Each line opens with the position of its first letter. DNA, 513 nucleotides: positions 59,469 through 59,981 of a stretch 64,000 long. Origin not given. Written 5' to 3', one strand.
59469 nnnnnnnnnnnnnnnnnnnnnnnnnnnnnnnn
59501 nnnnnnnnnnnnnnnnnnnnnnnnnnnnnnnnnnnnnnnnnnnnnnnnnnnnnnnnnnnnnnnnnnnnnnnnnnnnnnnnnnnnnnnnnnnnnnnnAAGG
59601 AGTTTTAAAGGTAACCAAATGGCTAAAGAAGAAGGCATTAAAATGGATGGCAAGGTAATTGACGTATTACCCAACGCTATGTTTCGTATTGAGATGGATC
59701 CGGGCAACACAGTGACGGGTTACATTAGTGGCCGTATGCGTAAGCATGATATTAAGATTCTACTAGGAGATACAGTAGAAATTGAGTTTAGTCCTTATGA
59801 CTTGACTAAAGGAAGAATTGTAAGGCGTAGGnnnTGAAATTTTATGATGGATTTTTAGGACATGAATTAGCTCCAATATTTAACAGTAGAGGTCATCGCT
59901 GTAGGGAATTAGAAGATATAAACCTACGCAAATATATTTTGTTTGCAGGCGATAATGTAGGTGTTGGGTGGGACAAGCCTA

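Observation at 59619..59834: Phage-encoded translation initiation factor IF-1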

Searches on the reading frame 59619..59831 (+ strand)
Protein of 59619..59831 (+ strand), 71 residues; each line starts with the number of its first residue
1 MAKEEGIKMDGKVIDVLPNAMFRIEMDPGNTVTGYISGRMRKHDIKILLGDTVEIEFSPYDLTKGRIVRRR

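Call 5: search_protein_families(library=pfam, proteins=[window:59619-59831:+], max_evalue=0.01)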
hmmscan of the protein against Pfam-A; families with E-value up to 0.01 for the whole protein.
window:59619-59831:+ (71 aa): 2 families
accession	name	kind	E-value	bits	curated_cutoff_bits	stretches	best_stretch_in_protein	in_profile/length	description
PF01176.25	eIF-1a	-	5.3e-22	77.7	30.2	1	7-70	1-64/64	Translation initiation factor 1A / IF-1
PF16745.11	RsgA_N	-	0.0015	18.7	27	1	23-56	13-45/54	RsgA N-terminal domain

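Call 6: search_protein_families(library=ncbifam, proteins=[window:59619-59831:+], max_evalue=0.01)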
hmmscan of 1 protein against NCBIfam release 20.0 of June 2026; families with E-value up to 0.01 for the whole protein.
window:59619-59831:+ (71 aa): 1 family
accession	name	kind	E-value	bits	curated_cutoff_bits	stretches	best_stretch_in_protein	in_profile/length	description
TIGR00008.1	infA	equivalog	1.5e-30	105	61.15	1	3-70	1-68/69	translation initiation factor IF-1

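Call 7: search_solved_structures(query=window:59619-59831:+, show_alignments=3)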
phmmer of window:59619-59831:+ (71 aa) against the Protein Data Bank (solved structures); distinct sequences matched with E-value up to 0.001: 12.
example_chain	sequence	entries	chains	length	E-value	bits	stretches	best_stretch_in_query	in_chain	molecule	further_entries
9fco_I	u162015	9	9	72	1.4e-23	85.2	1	1-70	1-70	Translation initiation factor IF-1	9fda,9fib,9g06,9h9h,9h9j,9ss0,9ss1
2n78_A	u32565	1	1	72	2.4e-23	84.5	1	1-70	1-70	Translation initiation factor IF-1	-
1ah9_A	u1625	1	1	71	6.8e-23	83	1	2-70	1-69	INITIATION FACTOR 1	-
4ql5_A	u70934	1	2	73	5e-21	77.1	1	1-70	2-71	Translation initiation factor IF-1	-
3i4o_A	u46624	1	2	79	1.1e-20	76.1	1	1-70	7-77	Translation initiation factor IF-1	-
2n3s_A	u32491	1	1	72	1.6e-20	75.5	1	1-70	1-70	Translation initiation factor IF-1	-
2n8n_A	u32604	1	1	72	2.3e-20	75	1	1-70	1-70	Translation initiation factor IF-1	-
5lmn_W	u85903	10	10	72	4.5e-19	70.9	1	1-71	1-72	Translation initiation factor IF-1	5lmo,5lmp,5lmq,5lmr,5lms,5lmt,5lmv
9dcn_A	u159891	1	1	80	4.6e-19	70.9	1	1-70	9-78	Translation initiation factor IF-1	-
1hr0_W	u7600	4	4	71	1e-18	69.8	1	4-71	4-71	TRANSLATION INITIATION FACTOR | translation Initiation Factor 1 | Translation initiation factor IF-1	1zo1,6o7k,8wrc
6c00_A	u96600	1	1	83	2.3e-18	68.7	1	1-70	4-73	Translation initiation factor IF-1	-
2nch_A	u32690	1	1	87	1.2e-10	44.3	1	8-70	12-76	Translation initiation factor IF-1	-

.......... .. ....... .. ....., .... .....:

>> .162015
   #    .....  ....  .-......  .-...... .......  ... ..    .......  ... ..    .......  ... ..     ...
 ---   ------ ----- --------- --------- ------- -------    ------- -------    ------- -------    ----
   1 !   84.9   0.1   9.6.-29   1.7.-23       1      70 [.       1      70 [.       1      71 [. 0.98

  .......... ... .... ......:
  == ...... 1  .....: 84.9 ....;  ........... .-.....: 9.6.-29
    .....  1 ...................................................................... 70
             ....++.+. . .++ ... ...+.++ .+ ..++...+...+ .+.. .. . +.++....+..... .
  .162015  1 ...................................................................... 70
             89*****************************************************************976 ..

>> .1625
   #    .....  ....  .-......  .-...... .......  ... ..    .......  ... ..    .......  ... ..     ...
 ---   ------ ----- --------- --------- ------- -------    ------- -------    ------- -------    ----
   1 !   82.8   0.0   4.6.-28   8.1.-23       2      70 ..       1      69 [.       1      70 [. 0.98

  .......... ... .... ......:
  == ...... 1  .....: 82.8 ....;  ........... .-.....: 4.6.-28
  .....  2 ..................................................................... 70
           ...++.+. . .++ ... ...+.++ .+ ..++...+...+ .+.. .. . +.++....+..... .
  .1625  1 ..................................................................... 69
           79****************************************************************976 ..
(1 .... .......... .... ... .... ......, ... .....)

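Call 9: search_dna_similar(query=window:59619-59831:+, collection=phages, mode=protein, max_rows=40)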
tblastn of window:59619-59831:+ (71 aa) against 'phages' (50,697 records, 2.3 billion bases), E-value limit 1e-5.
Records with a match: 35; places in all: 35; records where one place covers at least 80% of the query: 35.
Best place of each record, by identity: 60-80% 1; <60% 34.
By first word of the organism name: Prevotella 15; Bacteroides 6; Bacteriophage 4; Listeria 3; uncultured 2; Acinetobacter 2; Sinorhizobium 1; Enterococcus 1; Staphylococcus 1.
By host as written in the record: Prevotella sp. 15; - 8; Listeria monocytogenes 3; Sinohrizobium meliloti NRRL L-50 1; Enterococcus faecalis 1; Staphylococcus aureus 1; Bacteroides thetaiotaomicron VPI-5494 1; Bacteroides thetaiotaomicron VPI-5485 1; and 4 more.
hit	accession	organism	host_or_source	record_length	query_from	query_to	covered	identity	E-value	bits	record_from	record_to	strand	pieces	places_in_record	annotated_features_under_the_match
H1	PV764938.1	Sinorhizobium phage Phosso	Sinohrizobium meliloti NRRL L-50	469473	1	70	99%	60.0%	4e-21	90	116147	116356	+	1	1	translation initiation factor IF-1 | hypothetical protein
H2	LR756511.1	uncultured phage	metagenomic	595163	1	70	99%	54.3%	5e-20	87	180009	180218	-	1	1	record has no annotation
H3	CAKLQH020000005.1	Acinetobacter phage MD-2021a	not known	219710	3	70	96%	55.9%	4e-19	84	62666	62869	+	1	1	infA: translation initiation factor IF-1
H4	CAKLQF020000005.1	Acinetobacter phage MD-2021a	not known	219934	3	70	96%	55.9%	4e-19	84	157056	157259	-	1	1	infA: translation initiation factor IF-1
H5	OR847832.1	Listeria phage LM 4-11-1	Listeria monocytogenes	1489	1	70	99%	52.9%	2e-17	79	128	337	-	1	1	record has no annotation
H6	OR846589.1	Enterococcus phage Efs 1-1-1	Enterococcus faecalis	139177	1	70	99%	51.4%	2e-18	82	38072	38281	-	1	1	record has no annotation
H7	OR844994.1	Staphylococcus phage SA 1306 Kay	Staphylococcus aureus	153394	1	70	99%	50.0%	4e-18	81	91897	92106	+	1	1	record has no annotation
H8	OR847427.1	Listeria phage LM 4-11-1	Listeria monocytogenes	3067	1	70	99%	50.0%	1e-17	80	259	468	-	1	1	record has no annotation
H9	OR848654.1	Listeria phage LM 4-14-1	Listeria monocytogenes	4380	1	70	99%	50.0%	1e-17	80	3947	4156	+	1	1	record has no annotation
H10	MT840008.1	Bacteriophage sp.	human fecal samples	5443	1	70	99%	50.0%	1e-16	77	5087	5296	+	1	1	record has no annotation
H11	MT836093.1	Bacteriophage sp.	human fecal samples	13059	3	70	96%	50.0%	2e-16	77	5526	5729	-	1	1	record has no annotation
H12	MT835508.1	Bacteriophage sp.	human fecal samples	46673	1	70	99%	47.1%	1e-16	77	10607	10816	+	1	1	record has no annotation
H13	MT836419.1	Bacteriophage sp.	human fecal samples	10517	1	70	99%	44.3%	9e-15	72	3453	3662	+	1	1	record has no annotation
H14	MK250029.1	Prevotella phage Lak-C1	Prevotella sp.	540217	1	70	99%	42.9%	7e-15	72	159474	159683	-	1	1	record has no annotation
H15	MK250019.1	Prevotella phage Lak-A2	Prevotella sp.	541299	1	70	99%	42.9%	7e-15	72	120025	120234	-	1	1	record has no annotation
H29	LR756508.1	uncultured phage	metagenomic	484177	7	70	90%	45.3%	4e-15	73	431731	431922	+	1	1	record has no annotation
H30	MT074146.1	Bacteroides phage SJC03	Bacteroides thetaiotaomicron VPI-5494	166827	3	70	96%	39.7%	2e-8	54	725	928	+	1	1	hypothetical protein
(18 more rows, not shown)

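Call 15: search_protein_families(library=phrogs, proteins=[window:59619-59831:+], max_evalue=0.001)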
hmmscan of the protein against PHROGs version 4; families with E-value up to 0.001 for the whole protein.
window:59619-59831:+ (71 aa): 1 family
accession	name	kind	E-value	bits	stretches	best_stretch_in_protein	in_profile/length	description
phrog_30201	-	unknown function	1.2e-29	103.1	1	1-70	1-70/88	-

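Call 19: find_homologous_proteins(query=window:59619-59831:+, max_evalue=0.00001)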
Query window:59619-59831:+ (71 aa): 3113 proteins with E <= 0.00001 among 3113 candidates; the best 120 are listed.
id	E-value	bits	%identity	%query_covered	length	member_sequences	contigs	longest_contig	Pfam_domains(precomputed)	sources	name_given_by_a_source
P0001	2.1e-36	140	96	100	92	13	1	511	PF01176.26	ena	-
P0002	2.6e-36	140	96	100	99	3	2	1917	PF01176.26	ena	-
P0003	5.3e-36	139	94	100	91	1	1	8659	PF01176.26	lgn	-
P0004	9.2e-36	138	94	100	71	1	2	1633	PF01176.26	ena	-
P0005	8.8e-35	135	87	100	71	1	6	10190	PF01176.26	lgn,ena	-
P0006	1.8e-34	134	87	100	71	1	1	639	PF01176.26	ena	-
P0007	3.4e-34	133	90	100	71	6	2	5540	PF01176.26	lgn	-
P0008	5.3e-34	132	89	100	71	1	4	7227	PF01176.26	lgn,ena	-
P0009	6.6e-34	132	86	100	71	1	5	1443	PF01176.26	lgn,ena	-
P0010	6.6e-34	132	89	100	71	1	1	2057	PF01176.26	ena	-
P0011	6.8e-34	132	87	100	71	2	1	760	PF01176.26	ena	-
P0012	6.9e-34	132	86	100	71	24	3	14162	PF01176.26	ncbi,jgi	jgi:translation initiation factor IF-1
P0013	9.0e-34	132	83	100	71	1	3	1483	PF01176.26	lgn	-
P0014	9.2e-34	132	85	100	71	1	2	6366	PF01176.26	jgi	jgi:translation initiation factor IF-1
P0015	9.2e-34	132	87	100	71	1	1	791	PF01176.26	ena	-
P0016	9.4e-34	132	87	100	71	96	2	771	PF01176.26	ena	-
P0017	9.6e-34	132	86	99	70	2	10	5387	PF01176.26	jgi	jgi:translation initiation factor IF-1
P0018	1.0e-33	132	86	100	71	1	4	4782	PF01176.26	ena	-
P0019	1.1e-33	131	87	97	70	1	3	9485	PF01176.26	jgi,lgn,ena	jgi:translation initiation factor IF-1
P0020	1.4e-33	131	86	100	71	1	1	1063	PF01176.26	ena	-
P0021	1.4e-33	131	85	100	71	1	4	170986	PF01176.26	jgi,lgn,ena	-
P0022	1.5e-33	131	87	100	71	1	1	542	PF01176.26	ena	-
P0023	1.7e-33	131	83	99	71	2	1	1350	PF01176.26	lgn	-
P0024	1.8e-33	131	86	100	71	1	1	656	PF01176.26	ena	-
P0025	1.8e-33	131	86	100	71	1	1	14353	PF01176.26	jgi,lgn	-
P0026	1.8e-33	131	86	100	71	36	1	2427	PF01176.26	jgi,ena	jgi:translation initiation factor IF-1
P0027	2.6e-33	130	85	100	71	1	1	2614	PF01176.26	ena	-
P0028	2.7e-33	130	86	100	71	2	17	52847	PF01176.26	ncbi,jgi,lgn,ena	jgi:translation initiation factor IF-1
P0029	3.3e-33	130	88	100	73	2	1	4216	PF01176.26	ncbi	ncbi:MAG: translation initiation factor IF-1 [Candidatus Nanopelagicus sp.]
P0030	3.5e-33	130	85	100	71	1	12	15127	PF01176.26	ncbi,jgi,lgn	jgi:translation initiation factor IF-1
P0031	3.6e-33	130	86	100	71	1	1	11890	PF01176.26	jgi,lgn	jgi:translation initiation factor IF-1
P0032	3.6e-33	130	83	100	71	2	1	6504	PF01176.26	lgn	-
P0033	3.8e-33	130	87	100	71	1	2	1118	PF01176.26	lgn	-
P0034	4.9e-33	129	89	100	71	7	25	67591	PF01176.26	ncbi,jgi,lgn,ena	jgi:translation initiation factor IF-1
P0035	4.9e-33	129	86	100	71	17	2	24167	PF01176.26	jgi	jgi:translation initiation factor IF-1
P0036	5.2e-33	129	83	100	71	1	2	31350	PF01176.26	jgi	jgi:translation initiation factor IF-1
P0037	6.6e-33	129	87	100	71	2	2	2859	PF01176.26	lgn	-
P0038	8.6e-33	129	86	100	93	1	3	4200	PF01176.26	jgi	jgi:translation initiation factor IF-1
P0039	9.6e-33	128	85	100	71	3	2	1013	PF01176.26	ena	-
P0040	9.6e-33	128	86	100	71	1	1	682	PF01176.26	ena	-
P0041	1.0e-32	128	85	100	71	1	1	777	PF01176.26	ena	-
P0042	1.0e-32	128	83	100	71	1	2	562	PF01176.26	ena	-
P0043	1.0e-32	128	86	100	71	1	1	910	PF01176.26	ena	-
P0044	1.3e-32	128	83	99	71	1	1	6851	PF01176.26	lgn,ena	-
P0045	1.3e-32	128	85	100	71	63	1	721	PF01176.26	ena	-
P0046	1.3e-32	128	87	100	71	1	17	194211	PF01176.26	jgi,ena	jgi:translation initiation factor IF-1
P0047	1.4e-32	128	86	100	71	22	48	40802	PF01176.26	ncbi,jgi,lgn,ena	jgi:translation initiation factor IF-1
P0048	1.4e-32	128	86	100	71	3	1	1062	PF01176.26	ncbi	-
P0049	1.4e-32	128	83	100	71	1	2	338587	PF01176.26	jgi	jgi:translation initiation factor IF-1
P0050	1.4e-32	128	85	100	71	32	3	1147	PF01176.26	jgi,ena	jgi:translation initiation factor IF-1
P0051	1.4e-32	128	87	100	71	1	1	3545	PF01176.26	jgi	-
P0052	1.5e-32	128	83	100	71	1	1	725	PF01176.26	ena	-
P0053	1.6e-32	128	83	100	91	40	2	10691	PF01176.26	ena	-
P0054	1.8e-32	128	83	100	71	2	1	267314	PF01176.26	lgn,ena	-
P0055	1.8e-32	128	83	100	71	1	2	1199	PF01176.26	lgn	-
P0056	1.9e-32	128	86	100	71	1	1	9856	PF01176.26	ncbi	-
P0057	1.9e-32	128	85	100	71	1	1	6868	PF01176.26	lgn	-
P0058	1.9e-32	127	86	100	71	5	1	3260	PF01176.26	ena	-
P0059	1.9e-32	127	85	100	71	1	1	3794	PF01176.26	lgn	-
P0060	1.9e-32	127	86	100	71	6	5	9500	PF01176.26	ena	-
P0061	1.9e-32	127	86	100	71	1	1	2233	PF01176.26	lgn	-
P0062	2.0e-32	127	87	100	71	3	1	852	PF01176.26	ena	-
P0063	2.0e-32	127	83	100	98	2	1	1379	PF01176.26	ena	-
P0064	2.1e-32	127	83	100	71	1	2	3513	PF01176.26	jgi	jgi:translation initiation factor IF-1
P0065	2.1e-32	127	87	100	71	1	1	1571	PF01176.26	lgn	-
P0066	2.3e-32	127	87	97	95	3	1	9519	PF01176.26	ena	-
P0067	2.5e-32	127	83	100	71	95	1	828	PF01176.26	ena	-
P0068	2.5e-32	127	83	100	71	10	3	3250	PF01176.26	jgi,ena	jgi:translation initiation factor IF-1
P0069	2.6e-32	127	83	100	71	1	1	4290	PF01176.26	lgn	-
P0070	2.7e-32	127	87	100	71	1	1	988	PF01176.26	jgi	-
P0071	3.5e-32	127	83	100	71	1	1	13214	PF01176.26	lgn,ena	-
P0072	3.6e-32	127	83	100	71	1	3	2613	PF01176.26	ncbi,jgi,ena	jgi:translation initiation factor IF-1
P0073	3.7e-32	127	83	100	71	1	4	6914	PF01176.26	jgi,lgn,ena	jgi:translation initiation factor IF-1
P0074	3.9e-32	126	83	100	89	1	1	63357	PF01176.26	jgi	-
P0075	4.7e-32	126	86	100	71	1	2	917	PF01176.26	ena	-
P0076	5.0e-32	126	85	100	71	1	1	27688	PF01176.26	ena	-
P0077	5.1e-32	126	83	100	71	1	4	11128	PF01176.26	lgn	-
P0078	5.2e-32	126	83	100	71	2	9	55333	PF01176.26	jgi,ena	jgi:translation initiation factor IF-1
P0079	5.3e-32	126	83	100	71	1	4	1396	PF01176.26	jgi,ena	-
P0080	5.3e-32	126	83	100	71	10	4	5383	PF01176.26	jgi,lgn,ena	jgi:translation initiation factor IF-1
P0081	5.4e-32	126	86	100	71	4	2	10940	PF01176.26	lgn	-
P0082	5.5e-32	126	83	100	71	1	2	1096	PF01176.26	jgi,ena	-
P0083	5.6e-32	126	85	100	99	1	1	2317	PF01176.26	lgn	-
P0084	6.1e-32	126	83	100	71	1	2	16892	PF01176.26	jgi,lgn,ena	jgi:translation initiation factor IF-1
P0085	6.2e-32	126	84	99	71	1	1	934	PF01176.26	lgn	-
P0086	6.6e-32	126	85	100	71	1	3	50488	PF01176.26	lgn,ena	-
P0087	6.8e-32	126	79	100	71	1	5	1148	PF01176.26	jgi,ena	jgi:translation initiation factor IF-1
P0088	7.1e-32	126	85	100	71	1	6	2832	PF01176.26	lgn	-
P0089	7.1e-32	126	83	100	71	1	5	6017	PF01176.26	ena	-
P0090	7.2e-32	126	82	100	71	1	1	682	PF01176.26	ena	-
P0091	7.9e-32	126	81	99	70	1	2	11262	PF01176.26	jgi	jgi:translation initiation factor IF-1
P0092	8.4e-32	125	86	100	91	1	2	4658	PF01176.26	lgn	-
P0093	8.7e-32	125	83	100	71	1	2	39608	PF01176.26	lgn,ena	-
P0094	8.8e-32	125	83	97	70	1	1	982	PF01176.26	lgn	-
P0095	9.6e-32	125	81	99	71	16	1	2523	PF01176.26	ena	-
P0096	9.8e-32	125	85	100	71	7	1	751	PF01176.26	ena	-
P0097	9.9e-32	125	86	100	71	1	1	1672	PF01176.26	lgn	-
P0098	1.0e-31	125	79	100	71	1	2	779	PF01176.26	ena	-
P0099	1.4e-31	125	83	100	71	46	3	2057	PF01176.26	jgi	jgi:translation initiation factor IF-1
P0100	1.4e-31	125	82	100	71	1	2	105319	PF01176.26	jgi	jgi:translation initiation factor IF-1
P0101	1.4e-31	125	82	100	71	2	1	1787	PF01176.26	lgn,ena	-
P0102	1.4e-31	125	85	100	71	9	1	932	PF01176.26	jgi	jgi:translation initiation factor IF-1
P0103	1.4e-31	125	85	100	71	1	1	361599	PF01176.26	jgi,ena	jgi:translation initiation factor IF-1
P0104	1.4e-31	125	85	100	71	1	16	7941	PF01176.26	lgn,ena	-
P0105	1.7e-31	125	83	99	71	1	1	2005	PF01176.26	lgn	-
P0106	1.9e-31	124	82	100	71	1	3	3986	PF01176.26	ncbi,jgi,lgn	jgi:translation initiation factor IF-1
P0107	1.9e-31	124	77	100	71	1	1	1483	PF01176.26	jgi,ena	jgi:translation initiation factor IF-1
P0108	2.0e-31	124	83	100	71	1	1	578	PF01176.26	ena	-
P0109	2.0e-31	124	82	100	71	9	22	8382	PF01176.26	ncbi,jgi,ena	jgi:translation initiation factor IF-1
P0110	2.2e-31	124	81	97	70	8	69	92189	PF01176.26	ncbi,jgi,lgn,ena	jgi:translation initiation factor IF-1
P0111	2.5e-31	124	83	100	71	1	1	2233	PF01176.26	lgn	-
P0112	2.5e-31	124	83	97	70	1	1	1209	PF01176.26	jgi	jgi:translation initiation factor IF-1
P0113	2.6e-31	124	87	97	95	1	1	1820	PF01176.26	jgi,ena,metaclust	metaclust:\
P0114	2.6e-31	124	83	100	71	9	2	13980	PF01176.26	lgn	-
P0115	2.6e-31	124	82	100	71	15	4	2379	PF01176.26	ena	-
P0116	2.7e-31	124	82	100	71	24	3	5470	PF01176.26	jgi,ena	jgi:translation initiation factor IF-1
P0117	2.7e-31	124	82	100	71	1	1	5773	PF01176.26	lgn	-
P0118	2.7e-31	124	83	100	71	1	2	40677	PF01176.26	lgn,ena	-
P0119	2.8e-31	124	83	100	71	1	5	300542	PF01176.26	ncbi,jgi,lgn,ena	jgi:translation initiation factor IF-1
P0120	2.8e-31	124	80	100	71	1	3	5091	PF01176.26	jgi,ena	jgi:translation initiation factor IF-1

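Call 20: find_related_loci(query=window:59619-59831:+, collection=viral_contigs, flank=8000)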
Query window:59619-59831:+ (71 aa) in viral_contigs; peptide patterns used: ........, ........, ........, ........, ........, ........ (x = any residue, [..] = any of these).
271 stretches matched a pattern; 259 encode a relative of the query (tblastn E <= 1e-3); the best 80 are kept; 80 distinct loci.
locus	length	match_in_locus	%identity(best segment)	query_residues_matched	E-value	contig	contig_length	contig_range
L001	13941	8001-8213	94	1-71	1e-41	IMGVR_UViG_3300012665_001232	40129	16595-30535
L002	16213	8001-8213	85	1-71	1e-38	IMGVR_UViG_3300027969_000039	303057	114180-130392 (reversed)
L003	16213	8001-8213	85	1-71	1e-38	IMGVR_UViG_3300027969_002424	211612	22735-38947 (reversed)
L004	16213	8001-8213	85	1-71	1e-38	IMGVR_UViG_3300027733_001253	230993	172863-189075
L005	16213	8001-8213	89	1-71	2e-38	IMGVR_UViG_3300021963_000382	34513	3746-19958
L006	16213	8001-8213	86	1-71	3e-38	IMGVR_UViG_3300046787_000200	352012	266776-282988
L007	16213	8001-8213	85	1-71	2e-38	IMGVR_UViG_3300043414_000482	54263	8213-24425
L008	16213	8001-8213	89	1-71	3e-38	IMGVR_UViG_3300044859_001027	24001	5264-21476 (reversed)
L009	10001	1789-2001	89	1-71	3e-38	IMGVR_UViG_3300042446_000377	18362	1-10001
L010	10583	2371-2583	86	1-71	6e-38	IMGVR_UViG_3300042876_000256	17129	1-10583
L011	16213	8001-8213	87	1-71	5e-38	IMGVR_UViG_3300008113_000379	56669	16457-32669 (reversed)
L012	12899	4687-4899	87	1-71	9e-38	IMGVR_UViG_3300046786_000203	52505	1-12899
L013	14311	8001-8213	87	1-71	2e-37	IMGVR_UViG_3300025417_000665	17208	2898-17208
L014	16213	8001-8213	86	1-71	1e-37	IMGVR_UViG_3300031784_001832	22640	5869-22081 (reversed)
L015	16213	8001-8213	85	1-71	1e-37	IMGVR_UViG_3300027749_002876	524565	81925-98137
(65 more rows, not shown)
